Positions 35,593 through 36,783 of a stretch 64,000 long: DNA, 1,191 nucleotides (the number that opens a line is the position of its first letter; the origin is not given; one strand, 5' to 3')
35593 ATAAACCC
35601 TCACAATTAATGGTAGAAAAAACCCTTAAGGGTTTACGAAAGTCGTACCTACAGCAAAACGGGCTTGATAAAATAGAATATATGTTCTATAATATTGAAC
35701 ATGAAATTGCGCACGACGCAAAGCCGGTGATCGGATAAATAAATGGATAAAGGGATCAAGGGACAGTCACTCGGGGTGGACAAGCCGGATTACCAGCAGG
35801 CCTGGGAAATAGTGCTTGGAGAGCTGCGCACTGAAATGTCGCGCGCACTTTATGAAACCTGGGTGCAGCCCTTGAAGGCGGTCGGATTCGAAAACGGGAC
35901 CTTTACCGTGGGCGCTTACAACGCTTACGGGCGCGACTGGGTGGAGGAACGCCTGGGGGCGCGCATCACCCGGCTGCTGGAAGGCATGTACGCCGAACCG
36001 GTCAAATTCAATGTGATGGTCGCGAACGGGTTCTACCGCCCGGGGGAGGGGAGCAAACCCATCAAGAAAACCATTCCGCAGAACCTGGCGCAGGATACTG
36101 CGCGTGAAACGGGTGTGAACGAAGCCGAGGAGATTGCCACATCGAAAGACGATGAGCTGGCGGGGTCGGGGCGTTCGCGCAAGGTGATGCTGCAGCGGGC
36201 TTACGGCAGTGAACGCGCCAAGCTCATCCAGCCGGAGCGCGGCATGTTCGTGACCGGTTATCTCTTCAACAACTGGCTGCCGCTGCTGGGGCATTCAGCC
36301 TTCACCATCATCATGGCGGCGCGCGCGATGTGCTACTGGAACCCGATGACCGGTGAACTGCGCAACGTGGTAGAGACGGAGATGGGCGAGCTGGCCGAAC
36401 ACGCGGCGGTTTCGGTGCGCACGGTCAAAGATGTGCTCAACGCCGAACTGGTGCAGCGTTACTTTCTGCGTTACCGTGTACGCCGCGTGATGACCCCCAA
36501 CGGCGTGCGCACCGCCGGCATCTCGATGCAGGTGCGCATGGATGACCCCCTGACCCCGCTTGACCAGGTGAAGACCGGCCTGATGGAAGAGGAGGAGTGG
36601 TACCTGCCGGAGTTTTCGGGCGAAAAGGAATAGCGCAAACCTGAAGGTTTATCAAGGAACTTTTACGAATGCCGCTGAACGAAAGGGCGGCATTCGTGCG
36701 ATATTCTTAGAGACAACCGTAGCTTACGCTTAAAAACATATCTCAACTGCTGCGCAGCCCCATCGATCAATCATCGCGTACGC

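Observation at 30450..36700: Plasmid-type basic replicon among housekeeping genes: two different par cassettes in tandem, three repeat families, an AAA+ and a DnaA-domain-I protein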

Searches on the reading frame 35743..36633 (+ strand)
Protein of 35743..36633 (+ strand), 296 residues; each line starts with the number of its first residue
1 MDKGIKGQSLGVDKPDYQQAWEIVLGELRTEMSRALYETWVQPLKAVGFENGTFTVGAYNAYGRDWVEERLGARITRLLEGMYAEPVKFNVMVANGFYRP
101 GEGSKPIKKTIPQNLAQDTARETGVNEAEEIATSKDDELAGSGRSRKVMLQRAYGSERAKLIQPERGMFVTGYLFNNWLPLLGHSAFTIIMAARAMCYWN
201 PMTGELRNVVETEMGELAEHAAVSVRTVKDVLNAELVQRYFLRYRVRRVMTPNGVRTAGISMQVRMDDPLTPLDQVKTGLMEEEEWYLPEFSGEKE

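Call 3: search_protein_families(library=pfam, proteins=[window:35743-36633:+], max_evalue=0.1)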
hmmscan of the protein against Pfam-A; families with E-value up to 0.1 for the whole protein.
window:35743-36633:+ (296 aa): 1 family
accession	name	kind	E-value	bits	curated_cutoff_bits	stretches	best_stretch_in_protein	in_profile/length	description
PF11638.13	DnaA_N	-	1.4e-11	44.4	24.6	1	19-79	2-63/65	DnaA N-terminal domain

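Call 4: search_protein_families(library=ncbifam, proteins=[window:35743-36633:+], max_evalue=0.1)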
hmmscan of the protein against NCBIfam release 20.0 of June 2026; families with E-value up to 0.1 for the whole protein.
window:35743-36633:+ (296 aa): 2 families
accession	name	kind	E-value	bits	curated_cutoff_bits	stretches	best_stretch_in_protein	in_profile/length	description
TIGR00362.1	DnaA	equivalog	6e-08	32.2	343.9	1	21-122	1-98/437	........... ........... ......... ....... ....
NF005206.0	PRK06672.1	equivalog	0.0011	18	416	1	20-92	4-75/341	hypothetical protein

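Call 13: find_encoding_contigs(protein=window:35743-36633:+, flank=10000, max_places=6)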
Protein window:35743-36633:+ (296 aa): 15 contigs read that carry it; 6 places shown.
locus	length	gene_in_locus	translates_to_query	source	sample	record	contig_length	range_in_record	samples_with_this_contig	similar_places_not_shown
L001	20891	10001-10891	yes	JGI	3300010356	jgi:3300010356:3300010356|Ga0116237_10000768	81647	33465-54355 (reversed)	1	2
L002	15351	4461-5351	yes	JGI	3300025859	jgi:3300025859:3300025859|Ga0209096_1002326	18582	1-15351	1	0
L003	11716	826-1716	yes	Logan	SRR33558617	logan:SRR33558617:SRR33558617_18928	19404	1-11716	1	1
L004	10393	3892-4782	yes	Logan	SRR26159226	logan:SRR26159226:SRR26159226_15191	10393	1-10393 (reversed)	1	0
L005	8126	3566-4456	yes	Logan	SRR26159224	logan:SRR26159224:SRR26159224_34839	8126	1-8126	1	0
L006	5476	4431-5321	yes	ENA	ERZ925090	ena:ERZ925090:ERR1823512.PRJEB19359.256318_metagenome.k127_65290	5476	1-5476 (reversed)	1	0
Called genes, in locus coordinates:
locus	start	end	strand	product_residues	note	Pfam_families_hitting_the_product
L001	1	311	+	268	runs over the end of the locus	PF00106:adh_short, PF08659:KR, PF13561:adh_short_C2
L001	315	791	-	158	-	PF05425:CopD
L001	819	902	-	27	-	-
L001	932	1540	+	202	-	PF00440:TetR_N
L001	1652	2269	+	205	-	PF13411:MerR_1, PF00376:MerR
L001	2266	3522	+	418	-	PF00092:VWA, PF13519:VWA_2, PF13768:VWA_3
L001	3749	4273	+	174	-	PF04229:GrpB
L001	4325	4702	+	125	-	-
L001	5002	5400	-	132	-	-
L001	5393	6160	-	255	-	PF01656:CbiA, PF02374:ArsA_ATPase (weak), PF06564:CBP_BcsQ, PF09140:MipZ (faint), PF10609:ParA (faint), PF13614:AAA_31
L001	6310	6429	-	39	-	-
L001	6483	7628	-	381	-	-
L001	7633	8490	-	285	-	PF01656:CbiA, PF02374:ArsA_ATPase (weak), PF06564:CBP_BcsQ (weak), PF09140:MipZ (faint), PF10609:ParA, PF13614:AAA_31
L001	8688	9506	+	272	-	PF13191:AAA_16 (weak), PF13401:AAA_22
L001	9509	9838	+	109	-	-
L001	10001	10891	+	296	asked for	PF11638:DnaA_N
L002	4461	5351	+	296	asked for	PF11638:DnaA_N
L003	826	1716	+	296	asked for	PF11638:DnaA_N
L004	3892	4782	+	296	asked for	PF11638:DnaA_N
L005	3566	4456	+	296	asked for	PF11638:DnaA_N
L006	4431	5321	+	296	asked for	PF11638:DnaA_N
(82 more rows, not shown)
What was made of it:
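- The contig is 81.6 kb and linear as assembled (call 13).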

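Call 14: find_homologous_proteins(query=window:35743-36630:+)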
Query window:35743-36630:+ (296 aa): 779 proteins with E <= 0.001 among 1780 candidates; the best 120 are listed.
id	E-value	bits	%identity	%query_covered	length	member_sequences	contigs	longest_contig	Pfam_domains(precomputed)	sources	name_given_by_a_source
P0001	4.5e-196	668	100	100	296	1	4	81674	PF11638.14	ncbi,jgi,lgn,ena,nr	ncbi:MAG TPA: DnaA N-terminal domain-containing protein [Anaerolineaceae bacterium]|nr:DnaA N-termin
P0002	1.6e-195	666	100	100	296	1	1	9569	PF11638.14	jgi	-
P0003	2.2e-195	665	100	100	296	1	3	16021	PF11638.14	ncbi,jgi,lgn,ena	-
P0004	2.0e-170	584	89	100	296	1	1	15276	PF11638.14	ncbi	-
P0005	4.2e-170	582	88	100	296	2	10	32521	PF11638.14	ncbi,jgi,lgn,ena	-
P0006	5.6e-170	582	87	100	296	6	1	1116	PF11638.14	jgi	-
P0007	1.0e-160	552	83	100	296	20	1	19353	PF11638.14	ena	-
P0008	1.2e-160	551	82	100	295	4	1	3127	PF11638.14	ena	-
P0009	5.0e-160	549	83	100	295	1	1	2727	PF11638.14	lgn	-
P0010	9.6e-159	545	82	100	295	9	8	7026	PF11638.14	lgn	-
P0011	2.1e-158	544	81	100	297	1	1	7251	PF11638.14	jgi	jgi:hypothetical protein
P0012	1.1e-157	542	81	100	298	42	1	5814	PF11638.14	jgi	-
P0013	4.4e-157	540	81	100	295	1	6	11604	PF11638.14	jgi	jgi:hypothetical protein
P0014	1.3e-156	538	81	100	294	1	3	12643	PF11638.14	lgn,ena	-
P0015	2.7e-156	537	81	100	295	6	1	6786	PF11638.14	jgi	jgi:hypothetical protein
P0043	4.2e-144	497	75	100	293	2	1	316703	PF11638.14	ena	-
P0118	2.2e-124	432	66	100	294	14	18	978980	PF11638.14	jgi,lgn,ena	jgi:hypothetical protein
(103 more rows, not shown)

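Call 18: find_related_loci(query=A1, collection=genome_contigs, flank=10000)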
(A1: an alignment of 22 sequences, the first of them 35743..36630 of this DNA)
Query A1 (296 aa) in genome_contigs; peptide patterns used: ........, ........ (x = any residue, [..] = any of these).
124 stretches matched a pattern; 83 encode a relative of the query (tblastn E <= 1e-3); the best 80 are kept; 80 distinct loci.
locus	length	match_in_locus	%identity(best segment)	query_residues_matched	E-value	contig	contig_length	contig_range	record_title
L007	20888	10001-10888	87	1-296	6e-176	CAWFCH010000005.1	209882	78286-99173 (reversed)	MAG: uncultured Chloroflexia bacterium isolate MFD04716.bin.1.274 genome assembly, contig: contig_4294, whole genome sho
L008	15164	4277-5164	89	1-296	4e-176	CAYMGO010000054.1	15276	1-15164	MAG TPA_asm: uncultured Anaerolinea sp. isolate SRP192927_co7_630 genome assembly, contig: NODE_7383_length_15276_cov_10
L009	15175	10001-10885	83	1-296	2e-167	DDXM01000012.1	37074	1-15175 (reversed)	MAG TPA_asm: Anaerolineaceae bacterium UBA2260 UBA2260_contig_5679, whole genome shotgun sequence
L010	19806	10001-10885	82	1-296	1e-163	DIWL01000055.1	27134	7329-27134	MAG TPA_asm: Anaerolineaceae bacterium UBA6107 UBA6107_contig_15466, whole genome shotgun sequence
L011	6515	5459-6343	81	1-296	7e-164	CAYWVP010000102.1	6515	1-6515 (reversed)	MAG TPA_asm: uncultured Anaerolinea sp. isolate SRP192927_co7_642 genome assembly, contig: NODE_27035_length_6515_cov_9.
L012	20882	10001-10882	81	1-296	8e-163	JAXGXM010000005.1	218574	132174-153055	MAG: Anaerolineaceae bacterium isolate AnMBR.bin490 bin490_5, whole genome shotgun sequence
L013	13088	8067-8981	79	1-296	6e-161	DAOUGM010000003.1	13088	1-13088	MAG TPA_asm: Anaerolineaceae bacterium isolate R69_173 k135_335118, whole genome shotgun sequence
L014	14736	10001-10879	81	3-296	3e-159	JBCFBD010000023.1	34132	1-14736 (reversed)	MAG: Anaerolineaceae bacterium isolate metabat2.bin.22 NODE_480_length_34132_cov_2.514657, whole genome shotgun sequence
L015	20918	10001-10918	78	1-296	3e-158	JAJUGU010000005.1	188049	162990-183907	MAG: Anaerolineaceae bacterium isolate bin45 k141_1003720_length_188049_cov_32.3519, whole genome shotgun sequence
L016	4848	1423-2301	79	1-296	8e-161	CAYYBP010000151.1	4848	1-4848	MAG TPA_asm: uncultured Anaerolinea sp. isolate SRP192927_co7_192 genome assembly, contig: NODE_42600_length_4848_cov_3.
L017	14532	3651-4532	77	1-296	3e-155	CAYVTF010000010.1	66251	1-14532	MAG TPA_asm: uncultured Anaerolinea sp. isolate binchicken_co117_474 genome assembly, contig: NODE_799_length_66251_cov_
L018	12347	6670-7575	72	1-296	8e-144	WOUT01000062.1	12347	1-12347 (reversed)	MAG: Chloroflexi bacterium isolate X2_MetaBAT.11 scaffold_1297, whole genome shotgun sequence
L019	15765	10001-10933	67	1-296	1e-142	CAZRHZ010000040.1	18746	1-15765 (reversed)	MAG TPA_asm: uncultured Anaerolinea sp. isolate SRP192927_co3_260 genome assembly, contig: NODE_6355_length_18746_cov_8.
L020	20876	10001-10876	69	1-296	1e-140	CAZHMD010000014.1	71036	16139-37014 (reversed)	MAG TPA_asm: uncultured Anaerolinea sp. isolate SRP302447_co4_501 genome assembly, contig: NODE_1207_length_71036_cov_32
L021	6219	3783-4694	68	1-296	6e-141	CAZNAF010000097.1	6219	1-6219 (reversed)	MAG TPA_asm: uncultured Anaerolinea sp. isolate binchicken_co212_236 genome assembly, contig: NODE_16399_length_6219_cov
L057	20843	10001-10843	57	17-296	9e-107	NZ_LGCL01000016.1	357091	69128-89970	Ornatilinea apprima strain P3M-1 contig_2, whole genome shotgun sequence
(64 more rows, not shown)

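Call 25: search_solved_structures(query=A1, max_evalue=10, show_alignments=3)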
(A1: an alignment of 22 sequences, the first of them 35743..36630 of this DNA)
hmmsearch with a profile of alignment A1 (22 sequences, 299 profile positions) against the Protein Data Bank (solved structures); distinct sequences matched with E-value up to 10: 7.
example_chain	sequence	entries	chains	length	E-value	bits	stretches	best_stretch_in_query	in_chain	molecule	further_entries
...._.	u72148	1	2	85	2.4e-07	33.6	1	19-93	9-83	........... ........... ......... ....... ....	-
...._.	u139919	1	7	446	7.1e-07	32.1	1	19-116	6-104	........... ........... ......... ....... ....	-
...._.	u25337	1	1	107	0.017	17.7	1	21-85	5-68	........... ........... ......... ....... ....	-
5lef_C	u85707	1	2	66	0.59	12.6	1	65-121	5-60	Kinesin-like protein KIF20A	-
1ozf_A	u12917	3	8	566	0.72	12.4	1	240-265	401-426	Acetolactate synthase, catabolic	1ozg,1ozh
5d6r_B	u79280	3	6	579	0.78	12.2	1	240-265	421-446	Acetolactate synthase, catabolic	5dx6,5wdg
24pi_A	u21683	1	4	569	1.2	11.6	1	240-265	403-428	Ancestral acetolactate synthase, catabolic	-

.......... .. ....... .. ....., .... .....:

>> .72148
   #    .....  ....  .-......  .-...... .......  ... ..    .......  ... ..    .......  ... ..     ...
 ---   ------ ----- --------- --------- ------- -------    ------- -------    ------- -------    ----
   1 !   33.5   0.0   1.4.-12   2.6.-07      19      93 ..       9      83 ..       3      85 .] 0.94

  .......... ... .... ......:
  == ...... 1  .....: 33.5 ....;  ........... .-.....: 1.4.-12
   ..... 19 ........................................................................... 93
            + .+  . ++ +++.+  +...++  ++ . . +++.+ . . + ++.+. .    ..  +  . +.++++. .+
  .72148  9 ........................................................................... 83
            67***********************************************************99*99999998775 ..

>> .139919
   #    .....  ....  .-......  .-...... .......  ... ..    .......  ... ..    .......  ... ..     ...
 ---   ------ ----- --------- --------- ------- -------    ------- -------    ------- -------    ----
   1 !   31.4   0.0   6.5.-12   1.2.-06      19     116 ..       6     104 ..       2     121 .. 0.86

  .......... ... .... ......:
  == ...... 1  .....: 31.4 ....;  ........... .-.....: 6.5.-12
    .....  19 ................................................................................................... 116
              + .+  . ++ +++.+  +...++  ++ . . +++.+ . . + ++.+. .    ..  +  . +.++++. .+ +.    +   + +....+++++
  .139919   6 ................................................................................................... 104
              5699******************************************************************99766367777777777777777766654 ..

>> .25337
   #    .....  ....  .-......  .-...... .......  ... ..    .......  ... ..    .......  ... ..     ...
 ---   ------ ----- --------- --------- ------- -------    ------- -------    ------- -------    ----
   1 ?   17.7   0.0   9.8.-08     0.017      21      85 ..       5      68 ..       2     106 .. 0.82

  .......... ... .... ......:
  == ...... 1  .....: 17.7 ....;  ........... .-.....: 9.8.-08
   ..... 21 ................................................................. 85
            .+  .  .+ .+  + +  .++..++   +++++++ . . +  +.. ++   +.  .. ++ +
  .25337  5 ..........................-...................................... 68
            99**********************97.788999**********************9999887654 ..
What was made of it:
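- On DnaA: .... at 2.4e-7 (call 25).
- Checked: It matches DnaA_N at 1.4e-11, residues 19-79 (call 3), and DnaA domain I structure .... at 2.4e-7 (call 25).
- DnaA domain I is otherwise tied to initiation (calls 3, 25).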

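Call 37: predict_structure(alignment_id=A1)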
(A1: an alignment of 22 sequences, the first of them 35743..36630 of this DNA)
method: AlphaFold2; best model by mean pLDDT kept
length: 296 residues; sequences in the alignment: 22
mean_pLDDT: 48.2   pTM: 0.33
mean pLDDT of the five models: 48.2, 47.6, 46.7, 46.5, 46.2
residues with pLDDT >= 90: 9; 70-90: 72; 50-70: 6; < 50: 209
segments of 3 or more residues with pLDDT < 50: 1-11, 98-277, 279-296
pLDDT, mean of each block of 10 residues (from residue 1): 42 75 87 77 84 85 79 89 88 61 36 25 24 25 28 27 31 40 42 41 34 34 35 36 35 38 37 44 30 24
secondary structure, 60 per line:
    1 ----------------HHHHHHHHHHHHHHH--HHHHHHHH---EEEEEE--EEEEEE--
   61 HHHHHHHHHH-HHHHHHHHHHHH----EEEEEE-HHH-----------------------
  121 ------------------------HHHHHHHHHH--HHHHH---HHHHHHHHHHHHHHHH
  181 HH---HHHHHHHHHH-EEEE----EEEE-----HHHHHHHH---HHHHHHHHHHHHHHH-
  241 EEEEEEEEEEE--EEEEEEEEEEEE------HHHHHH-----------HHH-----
elements in order: H17-31 H34-41 E45-50 E53-58 H61-70 H72-83 E88-93 H145-154 H157-161 H165-182 H186-195 E197-200 E205-208 H214-221 H225-239 E241-251 E254-265 H272-277
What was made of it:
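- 35743..36633 (+): Candidate initiator of 296 aa. It has DnaA domain I (19-93), a variable linker (about 98-145), a near-invariant C-terminal winged-helix-like domain (145-280) and an acidic tail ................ The model's secondary structure runs H-H-b-b-H-H-b-b but pLDDT is below 50 (call 37).
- On Iteron-plasmid Rep proteins (Rep_3, RepA, TrfA, RctB): The fold could not be tested because the model pLDDT is below 50 (call 37).
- Tried and rejected: The AlphaFold run on a 22-sequence alignment was too shallow (pLDDT 48, call 37), so I did no fold search on it.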

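Call 38: search_protein_families(library=phrogs, proteins=[window:35743-36633:+], max_evalue=0.01)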
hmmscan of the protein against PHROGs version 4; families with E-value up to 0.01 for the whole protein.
window:35743-36633:+ (296 aa): 1 family
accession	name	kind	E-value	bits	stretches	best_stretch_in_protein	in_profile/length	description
phrog_26369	-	DNA, RNA and nucleotide metabolism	0.005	16.9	0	26-71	277-324/347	replication initiation protein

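Call 39: search_protein_families(library=pfam, alignment_id=A1, max_evalue=5)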
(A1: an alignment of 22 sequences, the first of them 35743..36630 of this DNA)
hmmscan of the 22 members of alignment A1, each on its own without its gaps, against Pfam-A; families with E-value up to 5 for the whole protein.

A. member 1, window:35743-36630:+ (296 aa): 2 families
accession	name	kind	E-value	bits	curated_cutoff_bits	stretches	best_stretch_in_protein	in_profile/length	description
PF11638.13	DnaA_N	-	1.4e-11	44.4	24.6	1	19-79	2-63/65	DnaA N-terminal domain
PF00356.27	LacI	-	0.1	12.8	27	1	214-250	2-38/46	Bacterial regulatory proteins, lacI family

B. families by the number of members that match (of 22 scanned): 7 families
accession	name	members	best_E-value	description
PF11638.13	DnaA_N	22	4.2e-12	DnaA N-terminal domain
PF00356.27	LacI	21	0.00071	Bacterial regulatory proteins, lacI family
PF12950.13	TaqI_C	4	0.19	TaqI-like C-terminal specificity domain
PF19290.4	PmbA_TldD_2nd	1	0.058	PmbA/TldA metallopeptidase central domain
PF16640.11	Big_3_5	1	0.067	Bacterial Ig-like domain (group 3)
PF14206.11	Cys_rich_CPCC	1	0.13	Cysteine-rich CPCC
PF00376.29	MerR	1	0.34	MerR family regulatory protein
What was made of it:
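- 35743..36633 (+): A weak LacI-type HTH at 214-250 appears in 21 of 22 members (call 39).
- On DnaA: No Bac_DnaA or Bac_DnaA_C hit (calls 3, 39).
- On Iteron-plasmid Rep proteins (Rep_3, RepA, TrfA, RctB): No Pfam, NCBIfam or PDB hit for residues 100-296 (calls 3, 4, 25, 39).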

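Call 52: search_protein_representatives(alignment_id=A1)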
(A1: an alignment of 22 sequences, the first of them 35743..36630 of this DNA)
Query: 22 sequences, 299 profile positions. Proteins with E-value up to 0.001 (for the whole library): 2641; up to 1e-10: 597; up to 1e-30: 31. The best 150 are listed.
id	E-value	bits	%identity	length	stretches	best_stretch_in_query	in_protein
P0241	1.4e-124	431.8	-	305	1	3-299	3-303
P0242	3.0e-90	319.0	-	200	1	152-288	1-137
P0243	2.2e-88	312.9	-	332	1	1-299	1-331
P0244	7.6e-83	294.7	-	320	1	15-299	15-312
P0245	8.1e-83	294.6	-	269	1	135-299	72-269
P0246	1.8e-82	293.5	-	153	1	152-299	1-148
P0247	5.5e-76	272.2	-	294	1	15-296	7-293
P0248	4.8e-71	255.9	-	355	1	12-239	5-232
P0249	2.3e-68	247.2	-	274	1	2-248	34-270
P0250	1.7e-53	198.3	-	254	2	142-292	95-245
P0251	5.8e-52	193.3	-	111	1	191-299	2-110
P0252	2.0e-50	188.2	-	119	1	152-244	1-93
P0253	3.7e-48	180.8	-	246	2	145-295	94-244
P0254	1.4e-47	178.9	-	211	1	1-122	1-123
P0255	5.2e-44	167.2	-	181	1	3-186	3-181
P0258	5.3e-38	147.5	-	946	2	18-118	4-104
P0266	2.2e-35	138.9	-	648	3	19-89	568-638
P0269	1.8e-33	132.6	-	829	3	18-104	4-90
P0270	7.6e-33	130.5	-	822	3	161-279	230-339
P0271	3.5e-32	128.4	-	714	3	141-286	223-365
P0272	1.7e-30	122.8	-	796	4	19-94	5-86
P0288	1.5e-27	113.1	-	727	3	156-282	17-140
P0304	1.5e-24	103.3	-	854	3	140-279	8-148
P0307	1.9e-24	103.0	-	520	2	151-279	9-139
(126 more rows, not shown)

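Call 53: search_protein_families(library=pfam, proteins=[P0258, P0269, P0270, P0271, P0272, P0266, P0288, P0304, P0250, P0307], max_evalue=0.001)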
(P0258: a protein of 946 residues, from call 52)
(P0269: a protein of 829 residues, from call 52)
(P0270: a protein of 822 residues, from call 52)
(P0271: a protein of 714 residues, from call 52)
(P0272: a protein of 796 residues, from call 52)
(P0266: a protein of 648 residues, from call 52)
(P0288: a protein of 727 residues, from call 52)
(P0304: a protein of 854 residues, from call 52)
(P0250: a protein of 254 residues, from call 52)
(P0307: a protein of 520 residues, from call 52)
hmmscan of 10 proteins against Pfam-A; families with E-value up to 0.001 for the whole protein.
P0258 (946 aa): 1 family
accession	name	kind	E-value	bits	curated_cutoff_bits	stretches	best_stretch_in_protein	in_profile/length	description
PF11638.13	DnaA_N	-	7.3e-29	99.7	24.6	2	194-255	2-64/65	DnaA N-terminal domain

P0269 (829 aa): 1 family
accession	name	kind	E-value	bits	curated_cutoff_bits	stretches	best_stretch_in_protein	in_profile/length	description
PF11638.13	DnaA_N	-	9.4e-19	67.3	24.6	2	5-66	2-64/65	DnaA N-terminal domain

P0270 (822 aa): 1 family
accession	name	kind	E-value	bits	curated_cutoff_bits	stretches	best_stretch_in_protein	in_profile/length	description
PF11638.13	DnaA_N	-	6.7e-07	29.4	24.6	1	735-798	2-61/65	DnaA N-terminal domain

P0271 (714 aa): 1 family
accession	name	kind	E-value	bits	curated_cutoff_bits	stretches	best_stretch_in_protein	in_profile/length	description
PF11638.13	DnaA_N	-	1.1e-09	38.3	24.6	1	638-694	2-59/65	DnaA N-terminal domain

P0272 (796 aa): 1 family
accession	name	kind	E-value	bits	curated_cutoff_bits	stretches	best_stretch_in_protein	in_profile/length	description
PF11638.13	DnaA_N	-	2.1e-13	50.2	24.6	1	5-71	2-63/65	DnaA N-terminal domain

P0266 (648 aa): 1 family
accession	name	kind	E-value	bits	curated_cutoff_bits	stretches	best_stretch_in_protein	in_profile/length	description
PF11638.13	DnaA_N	-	1.1e-08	35.1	24.6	1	568-626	2-61/65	DnaA N-terminal domain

P0288 (727 aa): 1 family
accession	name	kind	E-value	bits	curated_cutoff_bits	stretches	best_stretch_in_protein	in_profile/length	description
PF11638.13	DnaA_N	-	3.8e-05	23.7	24.6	1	652-712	3-64/65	DnaA N-terminal domain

P0304 (854 aa): 1 family
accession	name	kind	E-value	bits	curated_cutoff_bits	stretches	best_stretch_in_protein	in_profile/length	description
PF11638.13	DnaA_N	-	0.00025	21.1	24.6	1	770-827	2-60/65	DnaA N-terminal domain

P0250 (254 aa): 1 family
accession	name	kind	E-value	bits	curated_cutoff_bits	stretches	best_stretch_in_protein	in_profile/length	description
PF11638.13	DnaA_N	-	8.3e-10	38.7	24.6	1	13-69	5-62/65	DnaA N-terminal domain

P0307 (520 aa): 2 families
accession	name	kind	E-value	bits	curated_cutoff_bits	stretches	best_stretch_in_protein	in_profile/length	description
PF11638.13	DnaA_N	-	1.4e-05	25.2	24.6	1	441-499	2-61/65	DnaA N-terminal domain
PF01381.28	HTH_3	-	0.00036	20.9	23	0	67-92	4-29/55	Helix-turn-helix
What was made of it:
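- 35743..36633 (+): The superfamily has 2,641 representatives, including 500-950-aa forms (calls 52, 53).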

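Call 54: list_cluster_members(proteins=[P0258, P0269, P0270, P0271, P0272, P0266, P0250, P0253, P0244, P0243])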
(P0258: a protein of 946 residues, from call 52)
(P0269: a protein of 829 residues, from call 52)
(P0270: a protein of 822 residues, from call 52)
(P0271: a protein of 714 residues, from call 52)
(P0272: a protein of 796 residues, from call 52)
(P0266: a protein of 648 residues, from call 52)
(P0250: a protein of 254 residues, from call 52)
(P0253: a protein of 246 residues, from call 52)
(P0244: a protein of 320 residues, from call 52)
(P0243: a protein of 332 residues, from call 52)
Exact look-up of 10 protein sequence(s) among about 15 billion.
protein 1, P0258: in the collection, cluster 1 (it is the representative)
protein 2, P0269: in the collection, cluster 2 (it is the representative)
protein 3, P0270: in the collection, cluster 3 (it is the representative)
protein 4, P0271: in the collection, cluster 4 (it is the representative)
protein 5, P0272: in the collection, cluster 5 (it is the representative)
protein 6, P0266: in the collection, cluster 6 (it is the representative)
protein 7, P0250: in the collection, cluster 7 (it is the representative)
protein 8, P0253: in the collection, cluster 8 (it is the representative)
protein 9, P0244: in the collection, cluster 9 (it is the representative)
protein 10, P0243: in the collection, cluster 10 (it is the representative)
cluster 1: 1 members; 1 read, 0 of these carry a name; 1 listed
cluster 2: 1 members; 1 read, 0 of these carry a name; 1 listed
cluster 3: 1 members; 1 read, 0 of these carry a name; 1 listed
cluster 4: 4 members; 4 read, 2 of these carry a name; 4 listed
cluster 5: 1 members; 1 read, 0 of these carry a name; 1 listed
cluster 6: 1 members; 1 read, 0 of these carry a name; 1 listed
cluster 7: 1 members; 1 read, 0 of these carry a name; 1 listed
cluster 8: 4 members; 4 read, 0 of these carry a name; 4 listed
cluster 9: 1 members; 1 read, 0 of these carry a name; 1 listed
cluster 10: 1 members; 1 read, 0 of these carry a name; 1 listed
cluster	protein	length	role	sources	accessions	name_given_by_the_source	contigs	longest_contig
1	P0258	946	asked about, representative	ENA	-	-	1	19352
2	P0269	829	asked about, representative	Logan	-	-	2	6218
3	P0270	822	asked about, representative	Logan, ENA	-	-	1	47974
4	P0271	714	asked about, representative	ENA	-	-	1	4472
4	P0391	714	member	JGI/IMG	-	hypothetical protein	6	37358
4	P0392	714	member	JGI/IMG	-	hypothetical protein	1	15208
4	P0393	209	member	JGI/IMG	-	-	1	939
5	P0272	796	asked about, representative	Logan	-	-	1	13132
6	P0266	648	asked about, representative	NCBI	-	-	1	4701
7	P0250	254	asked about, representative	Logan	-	-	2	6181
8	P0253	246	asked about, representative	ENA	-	-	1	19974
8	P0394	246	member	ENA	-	-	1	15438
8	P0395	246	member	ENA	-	-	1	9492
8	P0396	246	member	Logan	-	-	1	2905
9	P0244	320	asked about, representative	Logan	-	-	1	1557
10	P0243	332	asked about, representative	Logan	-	-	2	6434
